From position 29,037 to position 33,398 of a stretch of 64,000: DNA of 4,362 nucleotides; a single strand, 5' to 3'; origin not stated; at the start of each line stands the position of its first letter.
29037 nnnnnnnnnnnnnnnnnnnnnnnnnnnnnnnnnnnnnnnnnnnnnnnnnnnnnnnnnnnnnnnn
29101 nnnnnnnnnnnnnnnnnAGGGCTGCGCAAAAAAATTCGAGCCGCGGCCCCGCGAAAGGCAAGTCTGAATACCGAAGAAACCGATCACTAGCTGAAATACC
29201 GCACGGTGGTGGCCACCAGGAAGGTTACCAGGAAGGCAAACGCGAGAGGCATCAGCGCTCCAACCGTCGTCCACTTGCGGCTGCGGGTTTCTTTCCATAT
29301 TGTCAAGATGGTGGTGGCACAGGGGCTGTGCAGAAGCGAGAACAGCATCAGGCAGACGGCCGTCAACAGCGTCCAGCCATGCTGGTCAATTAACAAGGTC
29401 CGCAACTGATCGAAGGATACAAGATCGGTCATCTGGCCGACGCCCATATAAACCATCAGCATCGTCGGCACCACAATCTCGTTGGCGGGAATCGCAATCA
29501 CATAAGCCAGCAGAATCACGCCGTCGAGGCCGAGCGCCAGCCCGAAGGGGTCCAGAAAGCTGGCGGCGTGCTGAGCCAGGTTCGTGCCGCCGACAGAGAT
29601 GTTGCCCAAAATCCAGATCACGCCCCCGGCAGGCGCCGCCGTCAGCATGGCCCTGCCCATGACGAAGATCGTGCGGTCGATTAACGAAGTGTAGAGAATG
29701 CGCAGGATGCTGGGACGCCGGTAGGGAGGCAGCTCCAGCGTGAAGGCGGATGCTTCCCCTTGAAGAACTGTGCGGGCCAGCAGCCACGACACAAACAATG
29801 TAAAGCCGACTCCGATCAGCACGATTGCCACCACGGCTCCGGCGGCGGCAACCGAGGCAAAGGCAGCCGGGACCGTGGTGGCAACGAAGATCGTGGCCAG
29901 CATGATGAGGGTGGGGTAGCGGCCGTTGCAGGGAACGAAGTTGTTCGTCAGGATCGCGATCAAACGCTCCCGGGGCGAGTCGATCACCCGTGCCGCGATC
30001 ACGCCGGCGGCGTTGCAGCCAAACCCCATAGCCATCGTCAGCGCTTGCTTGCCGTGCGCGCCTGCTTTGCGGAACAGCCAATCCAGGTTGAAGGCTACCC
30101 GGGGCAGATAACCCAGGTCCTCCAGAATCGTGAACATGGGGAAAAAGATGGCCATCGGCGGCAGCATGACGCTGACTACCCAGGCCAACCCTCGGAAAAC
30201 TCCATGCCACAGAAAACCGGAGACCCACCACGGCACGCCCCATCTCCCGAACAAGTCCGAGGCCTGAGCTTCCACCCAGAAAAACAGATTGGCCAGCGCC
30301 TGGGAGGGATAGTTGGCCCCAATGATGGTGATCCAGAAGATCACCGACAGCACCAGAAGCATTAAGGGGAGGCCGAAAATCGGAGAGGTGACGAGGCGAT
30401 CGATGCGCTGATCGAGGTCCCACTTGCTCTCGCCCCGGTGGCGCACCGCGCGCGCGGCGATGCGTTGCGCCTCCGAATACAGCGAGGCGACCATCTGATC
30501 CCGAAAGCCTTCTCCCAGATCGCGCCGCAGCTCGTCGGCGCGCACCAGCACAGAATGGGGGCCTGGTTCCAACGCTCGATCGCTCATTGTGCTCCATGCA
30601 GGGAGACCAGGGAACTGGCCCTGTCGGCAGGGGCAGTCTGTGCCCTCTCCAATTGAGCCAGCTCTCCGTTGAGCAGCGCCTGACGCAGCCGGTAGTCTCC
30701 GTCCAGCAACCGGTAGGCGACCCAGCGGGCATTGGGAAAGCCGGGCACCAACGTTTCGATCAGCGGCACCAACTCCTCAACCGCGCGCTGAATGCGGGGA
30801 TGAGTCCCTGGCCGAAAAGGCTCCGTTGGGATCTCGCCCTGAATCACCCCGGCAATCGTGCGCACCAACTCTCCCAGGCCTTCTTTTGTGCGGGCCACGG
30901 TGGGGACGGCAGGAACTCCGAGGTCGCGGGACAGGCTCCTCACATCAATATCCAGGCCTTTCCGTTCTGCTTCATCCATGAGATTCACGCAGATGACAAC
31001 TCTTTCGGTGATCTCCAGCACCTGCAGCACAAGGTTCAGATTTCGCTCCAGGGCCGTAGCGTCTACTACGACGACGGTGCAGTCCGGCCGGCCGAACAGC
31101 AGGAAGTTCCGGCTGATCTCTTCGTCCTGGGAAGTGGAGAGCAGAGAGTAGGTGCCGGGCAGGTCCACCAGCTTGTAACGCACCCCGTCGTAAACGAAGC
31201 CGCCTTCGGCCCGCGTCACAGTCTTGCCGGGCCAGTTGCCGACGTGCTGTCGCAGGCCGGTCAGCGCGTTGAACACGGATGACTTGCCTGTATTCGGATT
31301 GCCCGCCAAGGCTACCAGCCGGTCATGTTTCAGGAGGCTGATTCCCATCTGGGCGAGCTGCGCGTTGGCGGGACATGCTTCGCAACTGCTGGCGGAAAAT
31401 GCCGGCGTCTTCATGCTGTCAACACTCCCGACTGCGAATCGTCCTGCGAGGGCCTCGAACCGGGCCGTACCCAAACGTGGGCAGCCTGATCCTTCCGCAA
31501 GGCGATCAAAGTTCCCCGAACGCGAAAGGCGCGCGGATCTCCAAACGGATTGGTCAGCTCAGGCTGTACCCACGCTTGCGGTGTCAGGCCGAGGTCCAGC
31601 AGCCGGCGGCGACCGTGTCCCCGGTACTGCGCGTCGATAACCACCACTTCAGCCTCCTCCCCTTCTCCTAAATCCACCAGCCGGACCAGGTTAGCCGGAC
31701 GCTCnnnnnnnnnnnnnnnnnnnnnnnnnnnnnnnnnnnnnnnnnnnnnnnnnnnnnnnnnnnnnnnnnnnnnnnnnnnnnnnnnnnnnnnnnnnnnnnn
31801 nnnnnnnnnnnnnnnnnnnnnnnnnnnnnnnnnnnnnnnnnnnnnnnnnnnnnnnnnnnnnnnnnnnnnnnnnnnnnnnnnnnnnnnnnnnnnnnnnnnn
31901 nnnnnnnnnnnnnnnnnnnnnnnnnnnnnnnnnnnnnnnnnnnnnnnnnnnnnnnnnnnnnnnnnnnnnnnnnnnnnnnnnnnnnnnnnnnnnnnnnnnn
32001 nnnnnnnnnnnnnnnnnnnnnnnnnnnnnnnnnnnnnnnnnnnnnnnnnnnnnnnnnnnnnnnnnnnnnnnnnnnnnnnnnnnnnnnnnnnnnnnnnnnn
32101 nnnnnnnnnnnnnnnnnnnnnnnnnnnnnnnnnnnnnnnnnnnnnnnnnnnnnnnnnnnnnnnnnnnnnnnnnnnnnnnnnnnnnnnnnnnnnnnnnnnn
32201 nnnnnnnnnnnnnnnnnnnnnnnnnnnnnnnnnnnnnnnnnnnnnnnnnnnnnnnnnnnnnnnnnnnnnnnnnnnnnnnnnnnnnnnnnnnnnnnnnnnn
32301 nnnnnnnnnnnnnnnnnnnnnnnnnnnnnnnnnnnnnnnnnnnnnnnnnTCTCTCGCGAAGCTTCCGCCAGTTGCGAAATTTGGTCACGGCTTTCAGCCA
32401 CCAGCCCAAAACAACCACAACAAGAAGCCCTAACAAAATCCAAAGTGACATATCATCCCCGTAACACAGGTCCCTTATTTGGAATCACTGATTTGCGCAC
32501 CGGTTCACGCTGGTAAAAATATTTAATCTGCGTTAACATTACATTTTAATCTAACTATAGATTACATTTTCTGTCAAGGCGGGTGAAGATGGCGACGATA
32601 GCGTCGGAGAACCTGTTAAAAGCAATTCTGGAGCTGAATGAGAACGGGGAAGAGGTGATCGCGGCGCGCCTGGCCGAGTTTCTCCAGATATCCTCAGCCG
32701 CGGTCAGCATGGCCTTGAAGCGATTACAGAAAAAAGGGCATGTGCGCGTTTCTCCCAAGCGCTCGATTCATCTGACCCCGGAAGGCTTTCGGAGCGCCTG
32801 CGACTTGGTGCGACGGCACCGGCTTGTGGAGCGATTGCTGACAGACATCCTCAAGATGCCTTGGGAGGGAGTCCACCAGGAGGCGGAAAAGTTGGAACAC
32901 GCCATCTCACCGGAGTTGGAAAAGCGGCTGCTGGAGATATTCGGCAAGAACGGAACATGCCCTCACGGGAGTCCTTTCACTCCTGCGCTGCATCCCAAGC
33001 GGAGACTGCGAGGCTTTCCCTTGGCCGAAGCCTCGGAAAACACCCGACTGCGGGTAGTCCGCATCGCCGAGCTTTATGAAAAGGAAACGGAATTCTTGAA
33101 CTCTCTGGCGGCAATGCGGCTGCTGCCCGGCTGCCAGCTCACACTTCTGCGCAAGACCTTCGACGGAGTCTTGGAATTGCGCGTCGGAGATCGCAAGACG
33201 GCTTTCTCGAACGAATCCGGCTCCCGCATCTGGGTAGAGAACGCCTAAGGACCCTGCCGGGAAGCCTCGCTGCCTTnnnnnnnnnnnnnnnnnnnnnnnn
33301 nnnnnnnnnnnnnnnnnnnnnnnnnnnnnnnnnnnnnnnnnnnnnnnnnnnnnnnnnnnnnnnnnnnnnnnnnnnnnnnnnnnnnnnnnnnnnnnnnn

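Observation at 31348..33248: Membrane-anchored DtxR-FeoA-FeoA fusion heading the feoB operon, divergent from a classical DtxR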

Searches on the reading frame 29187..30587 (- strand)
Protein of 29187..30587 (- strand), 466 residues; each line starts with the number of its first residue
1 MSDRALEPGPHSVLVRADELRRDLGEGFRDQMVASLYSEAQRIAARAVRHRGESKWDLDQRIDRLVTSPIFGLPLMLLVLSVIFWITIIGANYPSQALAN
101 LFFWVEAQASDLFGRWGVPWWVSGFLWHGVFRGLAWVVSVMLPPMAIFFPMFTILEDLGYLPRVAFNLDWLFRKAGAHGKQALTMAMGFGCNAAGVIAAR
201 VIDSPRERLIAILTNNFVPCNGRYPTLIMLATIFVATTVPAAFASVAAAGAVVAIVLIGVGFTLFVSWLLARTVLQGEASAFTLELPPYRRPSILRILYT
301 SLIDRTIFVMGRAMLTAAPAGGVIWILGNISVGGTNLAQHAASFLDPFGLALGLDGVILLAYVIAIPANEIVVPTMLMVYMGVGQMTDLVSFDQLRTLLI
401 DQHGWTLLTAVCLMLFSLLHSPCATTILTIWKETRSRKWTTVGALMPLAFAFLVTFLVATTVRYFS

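Call 3: search_protein_families(library=pfam, proteins=[window:29187-30587:-], max_evalue=0.01)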
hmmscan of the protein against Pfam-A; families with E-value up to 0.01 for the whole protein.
window:29187-30587:- (466 aa): 2 families
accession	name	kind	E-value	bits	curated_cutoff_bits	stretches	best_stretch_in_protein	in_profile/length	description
PF07670.19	Gate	-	5.8e-29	101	29.6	2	139-231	2-101/104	Nucleoside recognition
PF07664.17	FeoB_C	-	3.6e-14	52.6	26.6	1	252-301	1-51/54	Ferrous iron transport protein B C terminus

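Call 4: search_protein_families(library=ncbifam, proteins=[window:29187-30587:-], max_evalue=0.01)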
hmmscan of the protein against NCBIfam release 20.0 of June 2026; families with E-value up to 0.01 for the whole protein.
window:29187-30587:- (466 aa): 2 families
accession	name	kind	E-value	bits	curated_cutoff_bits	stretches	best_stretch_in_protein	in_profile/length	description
TIGR00437.1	feoB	equivalog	3.5e-54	184.5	315.65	1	32-433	213-594/594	ferrous iron transport protein B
NF007105.0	PRK09554.1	equivalog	1.8e-35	122.3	683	1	32-309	244-512/772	Fe(2+) transporter permease subunit FeoB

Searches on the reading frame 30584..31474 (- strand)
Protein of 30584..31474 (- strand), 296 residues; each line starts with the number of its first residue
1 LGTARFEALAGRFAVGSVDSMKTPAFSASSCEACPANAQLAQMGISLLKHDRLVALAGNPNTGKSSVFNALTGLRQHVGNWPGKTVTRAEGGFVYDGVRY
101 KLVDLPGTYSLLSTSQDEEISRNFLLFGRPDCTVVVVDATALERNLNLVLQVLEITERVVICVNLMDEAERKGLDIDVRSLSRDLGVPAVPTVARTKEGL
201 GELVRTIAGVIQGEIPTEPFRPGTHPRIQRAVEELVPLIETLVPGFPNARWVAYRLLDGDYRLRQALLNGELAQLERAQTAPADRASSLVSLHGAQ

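Call 3: search_protein_families(library=pfam, proteins=[window:30584-31474:-], max_evalue=0.01)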
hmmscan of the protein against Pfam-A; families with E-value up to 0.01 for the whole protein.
window:30584-31474:- (296 aa): 7 families
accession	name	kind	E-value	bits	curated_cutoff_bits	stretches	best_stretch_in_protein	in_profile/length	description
PF02421.24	FeoB_N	-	1.7e-60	203.5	27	1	54-207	3-156/156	Ferrous iron transport protein B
PF01926.29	MMR_HSR1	-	1e-19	71.1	21.9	1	54-164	2-112/113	50S ribosome-binding GTPase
PF17910.6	FeoB_Cyto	-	0.0001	23.1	23.4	1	226-279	3-58/90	FeoB cytosolic helical domain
PF09439.16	SRPRB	-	0.00014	21.8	25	1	51-153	3-100/178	Signal recognition particle receptor beta subunit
PF00350.29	Dynamin_N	-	0.00077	20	27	0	54-75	1-22/168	Dynamin family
PF00009.33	GTP_EFTU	-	0.001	19.1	26.5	1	83-211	54-186/188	Elongation factor Tu GTP binding domain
PF03193.22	RsgA_GTPase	-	0.0018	18.6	30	0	48-76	104-132/174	RsgA GTPase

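Call 4: search_protein_families(library=ncbifam, proteins=[window:30584-31474:-], max_evalue=0.01)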
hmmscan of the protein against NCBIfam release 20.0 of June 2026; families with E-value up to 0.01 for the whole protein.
window:30584-31474:- (296 aa): 19 families
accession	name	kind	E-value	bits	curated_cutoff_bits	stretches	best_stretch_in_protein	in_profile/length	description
TIGR00437.1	feoB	equivalog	6.3e-60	203.5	315.65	1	58-263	1-189/594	ferrous iron transport protein B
NF007105.0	PRK09554.1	equivalog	6.9e-44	150.1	683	1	54-266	6-218/772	Fe(2+) transporter permease subunit FeoB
TIGR03594.1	GTPase_EngA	equivalog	9.3e-12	44.7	306.7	1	53-211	2-160/432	ribosome biogenesis GTPase Der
NF000908.1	PRK00089.1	equivalog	3.8e-08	33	237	1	53-212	5-168/291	GTPase Era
TIGR00450.1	mnmE_trmE_thdF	equivalog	5.8e-08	32.2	252.6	1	46-169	204-329/446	tRNA uridine-5-carboxymethylaminomethyl(34) synthesis GTPase MnmE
NF002828.0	PRK03003.1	equivalog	6.8e-08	31.5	631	1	43-203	32-192/477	ribosome biogenesis GTPase Der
TIGR03598.1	GTPase_YsxC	equivalog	1.9e-07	31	124.45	1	54-122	21-89/186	ribosome biogenesis GTP-binding protein YihA/YsxC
NF003661.0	PRK05291.1-3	equivalog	2e-07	30.8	380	1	48-230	213-390/448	tRNA uridine-5-carboxymethylaminomethyl(34) synthesis GTPase MnmE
NF007071.0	PRK09518.1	equivalog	5.2e-07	28.6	953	1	42-178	435-580/706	bifunctional cytidylate kinase/GTPase Der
NF003255.0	PRK04213.1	equivalog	8.3e-07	28.5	164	1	52-108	10-62/204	GTP-binding protein EngB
TIGR02729.1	Obg_CgtA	equivalog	5.7e-06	25.6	280.25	1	54-210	160-327/329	Obg family GTPase CgtA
NF008954.1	PRK12296.1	equivalog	6.3e-06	24.9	377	1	53-152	161-259/470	GTPase ObgE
NF007171.0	PRK09602.1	subfamily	7e-06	25.1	387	1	54-91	5-42/397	YchF-related putative GTPase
TIGR03596.1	GTPase_YlqF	equivalog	2e-05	24.1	208.2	1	53-127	120-190/276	ribosome biogenesis GTPase YlqF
TIGR00231.1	small_GTP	domain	3e-05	23.9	42.5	1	52-111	4-66/164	GTP-binding protein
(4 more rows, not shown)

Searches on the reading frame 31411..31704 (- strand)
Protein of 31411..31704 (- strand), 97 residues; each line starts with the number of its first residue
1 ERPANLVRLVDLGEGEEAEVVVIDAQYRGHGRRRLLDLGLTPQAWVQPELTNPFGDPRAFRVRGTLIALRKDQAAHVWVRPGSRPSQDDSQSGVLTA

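Call 54: search_protein_families(library=pfam, proteins=[window:31411-31704:-], max_evalue=10)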
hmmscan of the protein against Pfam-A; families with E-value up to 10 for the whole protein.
window:31411-31704:- (97 aa): 1 family
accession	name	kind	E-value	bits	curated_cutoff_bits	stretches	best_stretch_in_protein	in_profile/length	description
PF04023.20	FeoA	-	3e-15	56.5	23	1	7-81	1-74/74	FeoA domain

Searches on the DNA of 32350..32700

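Call 60: search_rna_families(source=window, start=32350, end=32700, threshold=evalue, max_evalue=1)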
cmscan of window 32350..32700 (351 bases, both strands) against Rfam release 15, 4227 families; matches with E-value up to 1: 0.
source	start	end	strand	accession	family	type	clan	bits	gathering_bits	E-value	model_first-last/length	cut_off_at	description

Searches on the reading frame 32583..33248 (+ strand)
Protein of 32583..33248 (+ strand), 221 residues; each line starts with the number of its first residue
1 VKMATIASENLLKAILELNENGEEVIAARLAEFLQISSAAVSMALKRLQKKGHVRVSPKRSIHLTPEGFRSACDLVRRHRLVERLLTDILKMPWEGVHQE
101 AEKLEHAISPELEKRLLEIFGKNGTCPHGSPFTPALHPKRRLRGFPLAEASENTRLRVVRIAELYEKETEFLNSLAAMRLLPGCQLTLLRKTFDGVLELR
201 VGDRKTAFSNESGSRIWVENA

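Call 3: search_protein_families(library=pfam, proteins=[window:32583-33248:+], max_evalue=0.01)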
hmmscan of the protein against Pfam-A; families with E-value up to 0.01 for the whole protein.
window:32583-33248:+ (221 aa): 12 families
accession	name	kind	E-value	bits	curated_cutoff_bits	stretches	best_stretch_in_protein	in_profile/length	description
PF02742.21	Fe_dep_repr_C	-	4.3e-25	88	27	1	65-131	1-67/70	Iron dependent repressor, metal binding and dimerisation domain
PF04023.20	FeoA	-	5.5e-11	42.8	23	1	146-219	2-73/74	FeoA domain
PF01325.25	Fe_dep_repress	-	1.1e-09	38.8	26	1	8-60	6-58/60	Iron dependent repressor, N-terminal DNA binding domain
PF12802.13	MarR_2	-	2.8e-07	31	27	1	15-56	11-52/61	MarR family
PF01047.28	MarR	-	7e-05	23.1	24.6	1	17-59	11-52/59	MarR family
PF08279.18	HTH_11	-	0.00053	20.3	25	1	12-55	3-45/55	HTH domain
PF13463.12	HTH_27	-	0.0038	17.9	22.2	1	18-63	12-61/68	Winged helix DNA-binding domain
PF13412.12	HTH_24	-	0.0052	16.8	21.9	0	28-52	21-45/48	Winged helix-turn-helix DNA-binding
PF01726.22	LexA_DNA_bind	-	0.0055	16.9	23.7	1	31-61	32-63/65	LexA DNA binding domain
PF00126.33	HTH_1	-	0.0062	16.9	26.6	0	31-68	20-59/60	Bacterial regulatory helix-turn-helix protein, lysR family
PF13545.12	HTH_Crp_2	-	0.007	16.8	27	0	28-64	26-61/70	Crp-like helix-turn-helix domain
PF20008.5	DUF6429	-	0.0084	16.2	31.6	0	44-79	31-68/71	Domain of unknown function (DUF6429)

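Call 4: search_protein_families(library=ncbifam, proteins=[window:32583-33248:+], max_evalue=0.01)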
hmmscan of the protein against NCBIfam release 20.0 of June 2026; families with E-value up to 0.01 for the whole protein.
window:32583-33248:+ (221 aa): 6 families
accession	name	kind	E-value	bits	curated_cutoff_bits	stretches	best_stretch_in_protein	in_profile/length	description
NF053665.1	TransRegDtxRActin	equivalog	1.1e-35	123.2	290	1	8-197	8-206/233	iron-dependent transcriptional repressor DtxR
NF047407.1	TransRegMntRTherm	equivalog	2.3e-33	115.8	350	1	5-220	7-225/227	manganese-dependent transcriptional regulator MntR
NF008273.0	PRK11050.1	equivalog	1.2e-14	54.3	153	1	12-112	42-141/156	manganese-binding transcriptional regulator MntR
NF003025.0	PRK03902.1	equivalog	6.1e-10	39.3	138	1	3-116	1-113/142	transcriptional regulator MntR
NF033788.1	HTH_metalloreg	subfamily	0.0034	17.2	55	0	5-55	7-56/77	metalloregulator ArsR/SmtB family transcription factor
NF038251.1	AdcR_fam_Zn_TF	equivalog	0.0044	17.3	175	1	22-55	47-80/143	zinc-dependent MarR family transcriptional regulator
